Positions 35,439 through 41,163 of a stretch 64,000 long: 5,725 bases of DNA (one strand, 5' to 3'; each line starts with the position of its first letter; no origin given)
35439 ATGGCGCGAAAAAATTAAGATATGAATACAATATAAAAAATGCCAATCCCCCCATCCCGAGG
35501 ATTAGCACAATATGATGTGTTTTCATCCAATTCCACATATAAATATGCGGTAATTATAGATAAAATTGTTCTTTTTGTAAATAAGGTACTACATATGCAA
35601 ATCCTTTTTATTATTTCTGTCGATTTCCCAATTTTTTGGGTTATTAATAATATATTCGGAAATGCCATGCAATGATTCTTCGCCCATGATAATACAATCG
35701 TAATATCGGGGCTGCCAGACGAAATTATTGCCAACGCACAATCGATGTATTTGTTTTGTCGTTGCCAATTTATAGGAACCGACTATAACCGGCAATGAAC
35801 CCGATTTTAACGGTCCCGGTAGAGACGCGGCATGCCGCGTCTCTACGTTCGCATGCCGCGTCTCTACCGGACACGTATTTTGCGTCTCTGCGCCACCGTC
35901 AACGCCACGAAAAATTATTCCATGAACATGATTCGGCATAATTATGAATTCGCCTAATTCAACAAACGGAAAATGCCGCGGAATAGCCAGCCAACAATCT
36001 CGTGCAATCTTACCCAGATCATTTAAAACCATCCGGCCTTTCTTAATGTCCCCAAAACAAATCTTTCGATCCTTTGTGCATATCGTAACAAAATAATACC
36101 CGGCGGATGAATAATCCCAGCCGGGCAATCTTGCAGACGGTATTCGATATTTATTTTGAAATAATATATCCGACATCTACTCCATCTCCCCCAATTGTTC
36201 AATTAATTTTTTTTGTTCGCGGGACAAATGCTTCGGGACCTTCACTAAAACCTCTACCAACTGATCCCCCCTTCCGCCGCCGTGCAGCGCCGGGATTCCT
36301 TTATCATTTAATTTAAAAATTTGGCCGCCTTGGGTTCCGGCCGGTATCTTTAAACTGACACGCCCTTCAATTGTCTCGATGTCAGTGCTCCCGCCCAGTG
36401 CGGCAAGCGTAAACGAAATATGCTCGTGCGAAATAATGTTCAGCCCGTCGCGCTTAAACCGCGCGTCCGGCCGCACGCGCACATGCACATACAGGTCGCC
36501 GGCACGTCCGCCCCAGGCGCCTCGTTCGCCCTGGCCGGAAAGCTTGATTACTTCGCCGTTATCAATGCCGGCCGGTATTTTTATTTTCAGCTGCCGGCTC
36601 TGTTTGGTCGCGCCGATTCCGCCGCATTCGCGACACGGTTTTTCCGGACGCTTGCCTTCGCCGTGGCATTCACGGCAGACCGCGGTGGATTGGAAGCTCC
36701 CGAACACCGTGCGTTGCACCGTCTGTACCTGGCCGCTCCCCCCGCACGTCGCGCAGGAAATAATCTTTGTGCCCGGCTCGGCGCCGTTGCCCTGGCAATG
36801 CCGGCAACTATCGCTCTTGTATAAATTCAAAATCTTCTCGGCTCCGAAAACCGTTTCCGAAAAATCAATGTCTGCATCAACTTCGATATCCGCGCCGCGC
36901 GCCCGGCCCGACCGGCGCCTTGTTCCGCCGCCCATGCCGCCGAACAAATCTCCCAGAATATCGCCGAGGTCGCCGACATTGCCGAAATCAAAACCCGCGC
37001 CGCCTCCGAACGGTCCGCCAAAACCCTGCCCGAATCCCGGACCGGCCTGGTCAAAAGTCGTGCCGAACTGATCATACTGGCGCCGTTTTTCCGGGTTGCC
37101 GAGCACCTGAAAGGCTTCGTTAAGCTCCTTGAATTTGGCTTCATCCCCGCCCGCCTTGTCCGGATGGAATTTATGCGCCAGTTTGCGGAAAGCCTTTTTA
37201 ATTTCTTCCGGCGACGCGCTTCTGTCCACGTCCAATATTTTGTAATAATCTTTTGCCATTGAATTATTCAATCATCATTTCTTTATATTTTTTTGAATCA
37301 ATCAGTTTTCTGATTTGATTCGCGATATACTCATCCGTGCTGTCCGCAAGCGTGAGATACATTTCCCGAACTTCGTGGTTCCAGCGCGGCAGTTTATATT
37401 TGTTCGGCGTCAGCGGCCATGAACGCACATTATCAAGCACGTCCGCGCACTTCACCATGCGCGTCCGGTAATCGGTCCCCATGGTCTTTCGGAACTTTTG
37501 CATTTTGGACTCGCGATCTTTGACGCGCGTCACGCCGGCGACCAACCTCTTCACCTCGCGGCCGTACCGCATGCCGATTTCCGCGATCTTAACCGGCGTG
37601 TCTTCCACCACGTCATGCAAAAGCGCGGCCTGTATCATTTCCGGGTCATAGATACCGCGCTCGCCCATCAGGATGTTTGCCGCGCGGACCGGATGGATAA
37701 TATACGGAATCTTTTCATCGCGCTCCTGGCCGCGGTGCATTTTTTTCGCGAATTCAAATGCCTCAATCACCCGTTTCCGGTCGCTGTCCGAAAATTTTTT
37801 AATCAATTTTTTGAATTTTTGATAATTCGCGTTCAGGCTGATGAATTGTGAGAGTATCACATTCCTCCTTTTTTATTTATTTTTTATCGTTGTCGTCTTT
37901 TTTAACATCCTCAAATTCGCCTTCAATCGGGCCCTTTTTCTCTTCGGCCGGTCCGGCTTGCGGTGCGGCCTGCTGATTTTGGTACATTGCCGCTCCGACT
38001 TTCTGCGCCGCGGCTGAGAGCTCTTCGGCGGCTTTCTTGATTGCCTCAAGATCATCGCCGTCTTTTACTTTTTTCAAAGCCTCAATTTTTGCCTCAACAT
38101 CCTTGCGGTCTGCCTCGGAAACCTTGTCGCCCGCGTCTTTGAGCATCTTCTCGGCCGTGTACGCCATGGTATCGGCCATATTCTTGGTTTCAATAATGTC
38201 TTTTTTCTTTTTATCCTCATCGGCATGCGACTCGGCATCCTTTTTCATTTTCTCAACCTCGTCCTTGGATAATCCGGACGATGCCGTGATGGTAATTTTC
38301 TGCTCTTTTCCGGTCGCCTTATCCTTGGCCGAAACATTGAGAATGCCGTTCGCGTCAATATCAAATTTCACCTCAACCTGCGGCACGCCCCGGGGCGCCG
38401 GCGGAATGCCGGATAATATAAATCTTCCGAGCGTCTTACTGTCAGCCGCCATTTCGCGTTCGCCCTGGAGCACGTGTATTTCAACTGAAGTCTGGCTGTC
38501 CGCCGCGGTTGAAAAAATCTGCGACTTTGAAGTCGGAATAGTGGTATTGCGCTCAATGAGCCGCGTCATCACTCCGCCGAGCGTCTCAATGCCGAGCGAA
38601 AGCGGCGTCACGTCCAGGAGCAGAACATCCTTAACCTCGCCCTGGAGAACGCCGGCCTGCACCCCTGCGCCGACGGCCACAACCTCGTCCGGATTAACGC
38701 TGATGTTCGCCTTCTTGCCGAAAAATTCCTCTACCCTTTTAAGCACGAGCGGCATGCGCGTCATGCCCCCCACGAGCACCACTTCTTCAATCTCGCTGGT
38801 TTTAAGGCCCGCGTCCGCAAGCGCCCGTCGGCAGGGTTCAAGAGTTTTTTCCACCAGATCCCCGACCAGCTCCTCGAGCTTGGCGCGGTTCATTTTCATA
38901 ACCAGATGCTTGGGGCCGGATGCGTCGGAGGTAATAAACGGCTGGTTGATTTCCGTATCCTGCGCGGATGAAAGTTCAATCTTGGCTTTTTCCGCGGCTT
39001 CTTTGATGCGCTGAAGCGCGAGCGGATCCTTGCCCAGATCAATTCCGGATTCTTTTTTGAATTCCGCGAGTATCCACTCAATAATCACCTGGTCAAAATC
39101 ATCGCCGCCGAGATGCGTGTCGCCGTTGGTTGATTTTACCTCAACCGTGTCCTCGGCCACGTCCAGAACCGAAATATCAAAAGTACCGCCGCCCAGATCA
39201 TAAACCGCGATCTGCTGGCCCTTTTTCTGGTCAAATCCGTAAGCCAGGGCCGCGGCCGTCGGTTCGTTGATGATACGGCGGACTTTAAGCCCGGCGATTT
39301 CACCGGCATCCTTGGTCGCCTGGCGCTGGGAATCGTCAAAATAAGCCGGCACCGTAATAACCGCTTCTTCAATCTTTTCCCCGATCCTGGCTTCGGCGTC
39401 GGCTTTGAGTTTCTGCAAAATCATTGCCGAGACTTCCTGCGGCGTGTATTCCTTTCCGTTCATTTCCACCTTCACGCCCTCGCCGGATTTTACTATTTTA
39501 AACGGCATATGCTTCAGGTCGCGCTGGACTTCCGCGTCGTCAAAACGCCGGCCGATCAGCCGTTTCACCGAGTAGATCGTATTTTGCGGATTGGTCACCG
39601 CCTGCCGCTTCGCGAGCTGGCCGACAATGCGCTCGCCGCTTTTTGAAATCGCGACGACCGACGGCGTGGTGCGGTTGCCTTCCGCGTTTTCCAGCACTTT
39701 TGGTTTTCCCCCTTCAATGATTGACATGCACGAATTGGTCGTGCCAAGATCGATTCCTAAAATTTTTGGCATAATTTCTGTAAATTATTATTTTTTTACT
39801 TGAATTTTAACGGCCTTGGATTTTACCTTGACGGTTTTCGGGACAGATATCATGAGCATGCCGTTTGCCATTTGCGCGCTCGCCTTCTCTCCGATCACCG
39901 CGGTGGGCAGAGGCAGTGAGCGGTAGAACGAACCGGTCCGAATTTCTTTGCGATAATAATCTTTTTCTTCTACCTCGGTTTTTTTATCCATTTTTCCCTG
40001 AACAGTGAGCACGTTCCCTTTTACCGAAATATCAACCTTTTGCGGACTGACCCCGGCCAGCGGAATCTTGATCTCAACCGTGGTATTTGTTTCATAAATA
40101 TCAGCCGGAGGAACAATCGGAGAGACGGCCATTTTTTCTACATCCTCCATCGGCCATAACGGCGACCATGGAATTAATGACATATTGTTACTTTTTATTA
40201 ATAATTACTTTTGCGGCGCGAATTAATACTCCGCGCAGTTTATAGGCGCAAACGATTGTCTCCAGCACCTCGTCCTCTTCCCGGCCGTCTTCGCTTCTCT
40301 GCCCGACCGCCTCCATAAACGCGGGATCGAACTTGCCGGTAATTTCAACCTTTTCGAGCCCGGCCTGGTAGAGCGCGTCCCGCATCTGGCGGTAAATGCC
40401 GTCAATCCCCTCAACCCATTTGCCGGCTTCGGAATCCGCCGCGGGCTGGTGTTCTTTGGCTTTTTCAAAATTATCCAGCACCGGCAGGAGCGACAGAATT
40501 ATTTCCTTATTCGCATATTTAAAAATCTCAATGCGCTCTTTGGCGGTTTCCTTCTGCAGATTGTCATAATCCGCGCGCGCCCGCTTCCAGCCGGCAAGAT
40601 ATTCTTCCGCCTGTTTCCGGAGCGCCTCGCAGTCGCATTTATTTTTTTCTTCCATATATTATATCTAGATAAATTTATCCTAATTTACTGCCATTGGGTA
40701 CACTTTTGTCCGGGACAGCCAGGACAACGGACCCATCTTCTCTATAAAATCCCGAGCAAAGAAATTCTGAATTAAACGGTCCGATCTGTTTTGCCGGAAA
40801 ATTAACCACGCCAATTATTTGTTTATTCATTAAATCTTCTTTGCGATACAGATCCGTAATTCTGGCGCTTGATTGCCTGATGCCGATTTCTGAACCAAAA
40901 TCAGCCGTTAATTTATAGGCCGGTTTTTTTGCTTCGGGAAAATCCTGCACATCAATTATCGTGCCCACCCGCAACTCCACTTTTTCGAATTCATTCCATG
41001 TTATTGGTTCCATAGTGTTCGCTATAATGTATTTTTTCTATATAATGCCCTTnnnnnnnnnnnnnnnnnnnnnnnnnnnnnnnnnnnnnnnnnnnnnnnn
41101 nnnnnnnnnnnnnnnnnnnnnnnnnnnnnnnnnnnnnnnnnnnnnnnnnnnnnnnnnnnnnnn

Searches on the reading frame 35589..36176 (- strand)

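Call 4: search_protein_families(library=pfam, proteins=[window:35589-36176:-], max_evalue=0.01)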
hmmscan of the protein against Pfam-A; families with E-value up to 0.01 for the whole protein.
window:35589-36176:- (195 aa): 1 family
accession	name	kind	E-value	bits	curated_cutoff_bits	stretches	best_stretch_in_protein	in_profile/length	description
PF01797.21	Y1_Tnp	-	0.00021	21.8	23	0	123-179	60-121/121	Transposase IS200 like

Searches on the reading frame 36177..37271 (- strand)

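Call 82: search_protein_families(library=pfam, proteins=[window:36177-37271:-], max_evalue=0.01)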
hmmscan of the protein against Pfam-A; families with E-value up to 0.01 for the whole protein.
window:36177-37271:- (364 aa): 3 families
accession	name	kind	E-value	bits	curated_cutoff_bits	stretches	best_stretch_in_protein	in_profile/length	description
PF01556.23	DnaJ_C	-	8.9e-43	146.4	26.6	1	129-346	1-152/152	DnaJ C terminal domain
PF00226.36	DnaJ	-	3e-23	82.1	27.8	1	8-67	1-63/63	DnaJ domain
PF00684.25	DnaJ_CXXCXGXG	-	2.4e-15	57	32.7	1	156-219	1-64/65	DnaJ central domain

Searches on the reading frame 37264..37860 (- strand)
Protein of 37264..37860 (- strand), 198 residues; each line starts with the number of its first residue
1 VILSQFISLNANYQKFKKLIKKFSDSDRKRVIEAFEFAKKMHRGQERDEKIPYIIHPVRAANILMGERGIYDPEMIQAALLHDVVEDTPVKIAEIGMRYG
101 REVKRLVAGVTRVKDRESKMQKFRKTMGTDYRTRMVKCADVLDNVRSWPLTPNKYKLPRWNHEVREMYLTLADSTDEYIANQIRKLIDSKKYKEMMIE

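Call 4: search_protein_families(library=pfam, proteins=[window:37264-37860:-], max_evalue=0.01)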
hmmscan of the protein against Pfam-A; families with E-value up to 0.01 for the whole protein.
window:37264-37860:- (198 aa): 2 families
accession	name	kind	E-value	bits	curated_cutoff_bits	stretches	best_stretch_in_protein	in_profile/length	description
PF13328.12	HD_4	-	1.7e-21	77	27.2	1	34-173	1-151/156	HD domain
PF01966.28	HD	-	0.00018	22.2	22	1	53-122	1-75/116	HD domain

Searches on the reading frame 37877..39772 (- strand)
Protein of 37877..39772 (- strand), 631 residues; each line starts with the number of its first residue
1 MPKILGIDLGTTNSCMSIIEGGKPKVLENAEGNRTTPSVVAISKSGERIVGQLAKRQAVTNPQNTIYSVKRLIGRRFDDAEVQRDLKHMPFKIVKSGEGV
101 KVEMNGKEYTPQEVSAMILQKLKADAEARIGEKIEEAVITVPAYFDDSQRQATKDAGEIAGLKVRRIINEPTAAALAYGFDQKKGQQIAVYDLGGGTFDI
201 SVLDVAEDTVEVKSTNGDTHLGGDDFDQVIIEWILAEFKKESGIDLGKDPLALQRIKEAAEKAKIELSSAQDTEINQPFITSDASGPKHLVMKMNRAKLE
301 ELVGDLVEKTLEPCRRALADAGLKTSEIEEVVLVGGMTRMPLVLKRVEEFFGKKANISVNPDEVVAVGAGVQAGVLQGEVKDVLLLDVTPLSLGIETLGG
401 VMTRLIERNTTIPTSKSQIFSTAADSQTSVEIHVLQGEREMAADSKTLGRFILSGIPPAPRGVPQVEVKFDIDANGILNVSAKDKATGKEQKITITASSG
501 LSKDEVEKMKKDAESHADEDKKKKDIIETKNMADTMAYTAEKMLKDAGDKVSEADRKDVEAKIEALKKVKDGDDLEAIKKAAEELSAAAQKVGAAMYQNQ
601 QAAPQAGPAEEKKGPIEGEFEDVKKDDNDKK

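Call 82: search_protein_families(library=pfam, proteins=[window:37877-39772:-], max_evalue=0.01)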
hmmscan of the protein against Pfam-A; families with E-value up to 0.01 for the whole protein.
window:37877-39772:- (631 aa): 2 families
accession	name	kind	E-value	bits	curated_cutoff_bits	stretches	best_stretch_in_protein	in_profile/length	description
PF00012.26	HSP70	-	4.5e-262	871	20.6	1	4-598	1-599/599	Hsp70 protein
PF06723.19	MreB_Mbl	-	1.4e-16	60.7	27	1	116-371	75-317/327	MreB/Mbl protein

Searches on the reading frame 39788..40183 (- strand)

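Call 4: search_protein_families(library=pfam, proteins=[window:39788-40183:-], max_evalue=0.01)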
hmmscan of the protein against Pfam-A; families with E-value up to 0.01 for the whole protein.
window:39788-40183:- (131 aa): 3 families
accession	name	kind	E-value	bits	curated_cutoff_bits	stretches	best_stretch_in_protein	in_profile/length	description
PF00011.27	HSP20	-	1.1e-18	67.7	20.8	1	28-129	1-101/102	Hsp20/alpha crystallin family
PF17886.7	ArsA_HSP20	-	9.4e-08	32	22.5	1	34-113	2-62/63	HSP20-like domain found in ArsA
PF04969.22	CS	-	0.00044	21.6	21.3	1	30-116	6-78/78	CS domain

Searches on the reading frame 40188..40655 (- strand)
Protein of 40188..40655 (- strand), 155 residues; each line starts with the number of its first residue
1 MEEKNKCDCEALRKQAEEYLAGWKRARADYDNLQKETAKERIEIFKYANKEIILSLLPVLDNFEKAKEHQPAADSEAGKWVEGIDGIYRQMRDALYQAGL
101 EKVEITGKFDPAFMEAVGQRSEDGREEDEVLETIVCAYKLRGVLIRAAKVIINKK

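Call 4: search_protein_families(library=pfam, proteins=[window:40188-40655:-], max_evalue=0.01)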
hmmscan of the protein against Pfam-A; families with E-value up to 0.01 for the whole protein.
window:40188-40655:- (155 aa): 2 families
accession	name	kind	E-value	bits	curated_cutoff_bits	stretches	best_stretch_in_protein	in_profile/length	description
PF01025.24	GrpE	-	1.4e-33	116.3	25.8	1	3-154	14-165/165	GrpE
PF08580.15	KAR9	-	0.0034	16.5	24.3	1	9-71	237-300/683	Yeast cortical protein KAR9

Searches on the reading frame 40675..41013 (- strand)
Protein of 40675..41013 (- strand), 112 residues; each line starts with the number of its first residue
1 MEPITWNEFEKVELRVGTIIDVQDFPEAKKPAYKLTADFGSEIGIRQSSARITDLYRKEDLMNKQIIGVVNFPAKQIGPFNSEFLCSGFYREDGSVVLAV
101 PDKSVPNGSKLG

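Call 4: search_protein_families(library=pfam, proteins=[window:40675-41013:-], max_evalue=0.01)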
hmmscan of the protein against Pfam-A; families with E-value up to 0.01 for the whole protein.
window:40675-41013:- (112 aa): 1 family
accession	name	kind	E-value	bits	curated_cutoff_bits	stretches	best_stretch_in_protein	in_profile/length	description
PF01588.26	tRNA_bind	-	4.2e-13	49.6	27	1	14-110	1-96/96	Putative tRNA binding domain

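Call 6: search_protein_families(library=ncbifam, proteins=[window:40675-41013:-], max_evalue=0.1)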
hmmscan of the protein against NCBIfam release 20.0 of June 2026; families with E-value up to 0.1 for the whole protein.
window:40675-41013:- (112 aa): 9 families
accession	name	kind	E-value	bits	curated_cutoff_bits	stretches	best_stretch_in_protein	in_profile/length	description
NF007493.0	PRK10089.1-2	equivalog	3.8e-52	175.1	160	1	1-111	1-111/112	tRNA-binding protein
NF007494.0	PRK10089.1-3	equivalog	1.5e-45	153.8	109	1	2-111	2-111/112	tRNA-binding protein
TIGR02222.1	chap_CsaA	subfamily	2.7e-45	152.8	119.65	1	6-111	1-106/107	export-related chaperone CsaA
NF007495.0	PRK10089.1-4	equivalog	7.3e-45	152.1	117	1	2-111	3-112/113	tRNA-binding protein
NF007496.0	PRK10089.1-5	equivalog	9.2e-34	116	171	1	6-111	4-108/109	chaperone CsaA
NF001100.0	PRK00133.1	equivalog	1.1e-12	47.3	587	1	3-110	570-674/676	methionine--tRNA ligase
TIGR00399.1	metG_C_term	equivalog_domain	1.2e-12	47.8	116.65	1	2-110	32-137/139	methionine--tRNA ligase subunit beta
NF007492.0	PRK10089.1-1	equivalog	6.2e-12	45.4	150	1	1-110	1-108/110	tRNA-binding protein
NF008900.0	PRK12267.1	equivalog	1.2e-11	43.8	598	1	3-111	542-647/648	methionine--tRNA ligase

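Call 37: find_homologous_proteins(query=window:40675-41013:-)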
Query window:40675-41013:- (112 aa): 7996 proteins with E <= 0.001 among 8000 candidates; the best 120 are listed.
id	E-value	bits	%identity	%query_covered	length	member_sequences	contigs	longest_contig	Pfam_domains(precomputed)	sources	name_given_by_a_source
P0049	5.8e-68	244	100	100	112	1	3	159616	PF01588.27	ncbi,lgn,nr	ncbi:MAG: tRNA-binding protein [Patescibacteria group bacterium]|nr:tRNA-binding protein [Patescibac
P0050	7.2e-58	211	87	100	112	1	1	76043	PF01588.27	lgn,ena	-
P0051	9.4e-58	211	87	100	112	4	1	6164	PF01588.27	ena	-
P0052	6.0e-57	208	84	100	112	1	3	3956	PF01588.27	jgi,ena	-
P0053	1.3e-56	207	83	100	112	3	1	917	PF01588.27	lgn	-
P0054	3.0e-56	206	84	100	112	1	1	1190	PF01588.27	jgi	jgi:tRNA-binding protein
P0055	3.6e-56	206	83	100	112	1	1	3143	PF01588.27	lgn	-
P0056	3.7e-56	206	87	100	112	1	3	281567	PF01588.27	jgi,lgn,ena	-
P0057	3.7e-56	206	85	100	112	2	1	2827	PF01588.27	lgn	-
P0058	5.4e-56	205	81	100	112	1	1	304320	PF01588.27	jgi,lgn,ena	-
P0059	5.9e-56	205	84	100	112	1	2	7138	PF01588.27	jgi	jgi:tRNA-binding protein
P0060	7.3e-56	205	81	100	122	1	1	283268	PF01588.27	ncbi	ncbi:MAG: tRNA-binding protein [Candidatus Gracilibacteria bacterium]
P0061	9.2e-56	204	82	100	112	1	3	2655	PF01588.27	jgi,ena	-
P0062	1.1e-55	204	83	100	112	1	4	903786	PF01588.27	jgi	jgi:tRNA-binding protein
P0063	1.2e-55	204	84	100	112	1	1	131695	PF01588.27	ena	-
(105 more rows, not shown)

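Call 38: find_encoding_contigs(protein=P0050, flank=5000, max_places=1)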
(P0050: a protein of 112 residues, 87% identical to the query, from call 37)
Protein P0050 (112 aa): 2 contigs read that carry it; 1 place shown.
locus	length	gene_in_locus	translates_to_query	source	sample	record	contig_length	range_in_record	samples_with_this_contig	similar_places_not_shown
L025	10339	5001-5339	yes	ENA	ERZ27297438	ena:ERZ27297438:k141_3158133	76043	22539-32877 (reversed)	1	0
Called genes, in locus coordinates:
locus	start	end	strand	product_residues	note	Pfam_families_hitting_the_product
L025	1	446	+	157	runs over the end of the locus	PF03358:FMN_red (weak), PF12682:Flavodoxin_4, PF12641:Flavodoxin_3 (faint), PF12724:Flavodoxin_5 (weak)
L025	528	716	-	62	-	-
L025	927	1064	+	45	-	-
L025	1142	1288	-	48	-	-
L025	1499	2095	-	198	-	PF00334:NDK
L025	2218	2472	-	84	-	-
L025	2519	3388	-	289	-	PF00753:Lactamase_B, PF12706:Lactamase_B_2 (weak)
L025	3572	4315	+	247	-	PF01027:Bax1-I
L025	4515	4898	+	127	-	-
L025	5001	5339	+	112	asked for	PF01588:tRNA_bind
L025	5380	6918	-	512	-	PF13567:DUF4131, PF03772:Competence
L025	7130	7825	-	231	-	PF13353:Fer4_12, PF04055:Radical_SAM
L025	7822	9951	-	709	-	PF03477:ATP-cone, PF13597:NRDD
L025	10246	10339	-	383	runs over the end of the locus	PF00091:Tubulin, PF12327:FtsZ_C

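Call 39: find_encoding_contigs(protein=P0056, flank=5000, max_places=1)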
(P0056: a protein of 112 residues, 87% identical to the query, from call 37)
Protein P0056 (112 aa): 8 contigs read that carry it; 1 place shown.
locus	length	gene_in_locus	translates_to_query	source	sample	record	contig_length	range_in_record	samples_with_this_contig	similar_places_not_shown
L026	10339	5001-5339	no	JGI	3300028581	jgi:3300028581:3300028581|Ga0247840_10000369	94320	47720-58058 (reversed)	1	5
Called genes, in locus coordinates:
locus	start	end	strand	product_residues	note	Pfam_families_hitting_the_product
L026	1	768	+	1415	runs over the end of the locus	PF00801:PKD (faint), PF22352:K319L-like_PKD (faint), PF18911:PKD_4 (weak)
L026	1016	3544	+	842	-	PF01751:Toprim, PF01131:Topoisom_bac, PF13368:Toprim_C_rpt (weak)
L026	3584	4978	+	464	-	PF13644:DKNYY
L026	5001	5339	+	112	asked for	PF01588:tRNA_bind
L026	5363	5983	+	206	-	PF03575:Peptidase_S51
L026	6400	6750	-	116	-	-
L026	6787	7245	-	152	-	-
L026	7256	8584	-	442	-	-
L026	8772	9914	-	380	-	-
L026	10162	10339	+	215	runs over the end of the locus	PF03891:DUF333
